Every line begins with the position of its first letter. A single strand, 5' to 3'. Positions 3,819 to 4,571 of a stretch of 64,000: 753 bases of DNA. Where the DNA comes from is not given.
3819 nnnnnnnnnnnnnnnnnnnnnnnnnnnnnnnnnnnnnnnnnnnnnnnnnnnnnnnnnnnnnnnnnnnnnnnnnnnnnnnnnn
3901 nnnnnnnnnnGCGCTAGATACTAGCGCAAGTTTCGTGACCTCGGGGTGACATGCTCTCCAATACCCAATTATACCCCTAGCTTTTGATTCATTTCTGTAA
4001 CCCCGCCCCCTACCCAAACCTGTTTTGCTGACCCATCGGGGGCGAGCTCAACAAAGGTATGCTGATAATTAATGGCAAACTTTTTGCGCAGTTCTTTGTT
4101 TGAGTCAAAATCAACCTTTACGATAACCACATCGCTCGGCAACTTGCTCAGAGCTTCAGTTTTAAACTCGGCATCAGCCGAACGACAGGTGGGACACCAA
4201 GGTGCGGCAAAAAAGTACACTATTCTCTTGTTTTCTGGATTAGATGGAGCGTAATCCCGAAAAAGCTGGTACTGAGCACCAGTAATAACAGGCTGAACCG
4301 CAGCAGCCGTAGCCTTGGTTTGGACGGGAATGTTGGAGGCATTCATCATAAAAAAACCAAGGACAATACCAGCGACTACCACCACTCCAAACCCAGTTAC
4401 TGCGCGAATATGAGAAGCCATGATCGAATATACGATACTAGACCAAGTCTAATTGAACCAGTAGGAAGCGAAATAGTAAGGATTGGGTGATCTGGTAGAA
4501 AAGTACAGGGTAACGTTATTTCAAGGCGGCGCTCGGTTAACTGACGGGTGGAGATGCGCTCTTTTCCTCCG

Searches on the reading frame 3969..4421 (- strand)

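Call 88: search_protein_families(library=pfam, proteins=[window:3969-4421:-], max_evalue=0.0001)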
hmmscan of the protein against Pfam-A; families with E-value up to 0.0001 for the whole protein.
window:3969-4421:- (150 aa): 1 family
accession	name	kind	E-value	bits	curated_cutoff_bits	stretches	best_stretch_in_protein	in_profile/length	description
PF00085.26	Thioredoxin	-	2.5e-10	40.7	23.5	1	63-138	17-90/103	Thioredoxin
